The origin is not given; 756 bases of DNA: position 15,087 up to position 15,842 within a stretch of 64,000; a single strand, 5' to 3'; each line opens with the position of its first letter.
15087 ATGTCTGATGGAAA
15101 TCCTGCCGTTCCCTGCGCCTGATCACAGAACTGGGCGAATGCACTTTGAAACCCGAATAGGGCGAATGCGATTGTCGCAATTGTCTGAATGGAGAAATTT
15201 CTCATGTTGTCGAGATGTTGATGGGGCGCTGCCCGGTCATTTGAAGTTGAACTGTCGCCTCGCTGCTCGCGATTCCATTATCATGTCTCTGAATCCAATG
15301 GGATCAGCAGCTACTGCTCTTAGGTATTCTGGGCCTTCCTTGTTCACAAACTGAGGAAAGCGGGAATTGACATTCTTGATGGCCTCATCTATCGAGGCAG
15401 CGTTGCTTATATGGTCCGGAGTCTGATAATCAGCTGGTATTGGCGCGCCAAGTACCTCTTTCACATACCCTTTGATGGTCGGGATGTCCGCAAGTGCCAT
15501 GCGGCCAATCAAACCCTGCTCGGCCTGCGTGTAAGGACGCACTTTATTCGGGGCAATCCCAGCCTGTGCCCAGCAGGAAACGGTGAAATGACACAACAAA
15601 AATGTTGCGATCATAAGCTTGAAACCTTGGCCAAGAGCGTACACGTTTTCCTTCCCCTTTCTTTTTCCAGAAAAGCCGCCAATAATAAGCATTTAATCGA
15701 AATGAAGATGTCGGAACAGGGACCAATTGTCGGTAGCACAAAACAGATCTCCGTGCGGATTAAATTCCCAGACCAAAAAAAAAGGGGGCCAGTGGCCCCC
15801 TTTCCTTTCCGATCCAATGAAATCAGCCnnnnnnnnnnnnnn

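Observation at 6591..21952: Dense T9SS cargo island with adhesin-like giants and interleaved small secreted paralogs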

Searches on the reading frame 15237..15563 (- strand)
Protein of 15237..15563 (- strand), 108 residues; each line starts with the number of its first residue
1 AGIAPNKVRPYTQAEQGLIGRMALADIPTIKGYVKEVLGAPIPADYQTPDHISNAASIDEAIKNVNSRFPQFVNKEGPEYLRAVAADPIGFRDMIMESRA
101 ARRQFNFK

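Call 55: predict_structure(alignment_id=A4)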
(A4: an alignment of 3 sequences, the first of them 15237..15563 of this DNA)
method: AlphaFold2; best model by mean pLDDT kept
length: 108 residues; sequences in the alignment: 3
mean_pLDDT: 43.1   pTM: 0.26
mean pLDDT of the five models: 43.1, 41.5, 40.9, 39.8, 39.3
residues with pLDDT >= 90: 0; 70-90: 0; 50-70: 15; < 50: 93
segments of 3 or more residues with pLDDT < 50: 1-58, 71-90, 101-108
pLDDT, mean of each block of 10 residues (from residue 1): 33 43 39 39 44 44 52 46 46 49 39
secondary structure, 60 per line:
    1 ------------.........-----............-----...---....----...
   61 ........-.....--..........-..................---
elements in order: H13-21 H27-38 H50-53 H58-68 H70-74 H77-86 H88-105
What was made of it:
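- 15237..15644 (-): g125/135: small secreted protein 31 nt upstream of the giant, in position 2. It belongs to an unannotated family of small signal-peptide proteins and lipoproteins. The AF2 model is unusable (pLDDT 43, call 55).
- Tried and rejected: AF2 of g125. pLDDT was 43, so it was unusable and no fold search was done (call 55).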

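Call 58: search_protein_representatives(protein=window:15237-15563:-)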
Query: 108 residues. Proteins with E-value up to 0.001 (for the whole library): 69; up to 1e-10: 27; up to 1e-30: 1. The best 69 are listed.
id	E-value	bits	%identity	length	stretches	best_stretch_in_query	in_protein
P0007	3.8e-57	207.4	88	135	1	1-108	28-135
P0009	2.8e-21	92.2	46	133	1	14-106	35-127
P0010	2.0e-19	86.3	49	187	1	11-103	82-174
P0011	5.1e-19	85.0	47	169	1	8-103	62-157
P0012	5.4e-18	81.7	42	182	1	3-105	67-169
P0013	6.1e-18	81.5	41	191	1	7-105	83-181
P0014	4.6e-17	78.7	41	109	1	9-105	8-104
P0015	7.3e-17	78.0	41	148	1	4-105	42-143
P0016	7.5e-15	71.6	44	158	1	26-106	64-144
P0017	1.3e-14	70.8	38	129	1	11-105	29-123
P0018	1.4e-14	70.7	41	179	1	8-104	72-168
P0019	1.1e-13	67.8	40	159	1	12-105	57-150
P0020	1.9e-13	67.1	37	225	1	17-105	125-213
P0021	2.2e-13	66.9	41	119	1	25-106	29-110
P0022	2.8e-13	66.5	38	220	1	14-106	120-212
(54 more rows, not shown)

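Call 82: search_protein_families(library=pfam, proteins=[P0009, P0012], max_evalue=0.01)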
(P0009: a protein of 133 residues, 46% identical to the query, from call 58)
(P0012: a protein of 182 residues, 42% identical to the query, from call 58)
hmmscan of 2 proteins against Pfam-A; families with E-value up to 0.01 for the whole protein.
P0009 (133 aa): 0 families

P0012 (182 aa): 0 families

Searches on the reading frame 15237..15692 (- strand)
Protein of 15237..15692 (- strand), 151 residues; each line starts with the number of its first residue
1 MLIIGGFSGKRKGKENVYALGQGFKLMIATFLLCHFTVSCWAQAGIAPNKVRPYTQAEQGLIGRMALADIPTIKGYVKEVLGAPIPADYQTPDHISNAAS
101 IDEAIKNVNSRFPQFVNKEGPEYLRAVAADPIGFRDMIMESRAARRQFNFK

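Call 4: search_protein_families(library=pfam, proteins=[window:15237-15692:-], max_evalue=0.01)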
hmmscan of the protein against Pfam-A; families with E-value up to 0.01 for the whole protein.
window:15237-15692:- (151 aa): 0 families

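Call 5: search_protein_families(library=ncbifam, proteins=[window:15237-15692:-], max_evalue=0.01)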
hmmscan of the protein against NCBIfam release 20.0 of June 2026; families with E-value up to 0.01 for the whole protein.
window:15237-15692:- (151 aa): 0 families

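Call 28: find_homologous_proteins(query=window:15237-15614:-, max_evalue=0.1)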
Query window:15237-15614:- (125 aa): 3 proteins with E <= 0.1 among 17 candidates.
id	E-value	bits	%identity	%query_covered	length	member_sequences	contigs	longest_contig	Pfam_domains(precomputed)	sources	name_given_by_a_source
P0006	4.4e-68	245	90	100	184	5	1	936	-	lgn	-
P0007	5.6e-62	226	82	100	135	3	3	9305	-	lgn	-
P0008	3.4e-49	184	100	70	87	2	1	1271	-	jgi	jgi:hypothetical protein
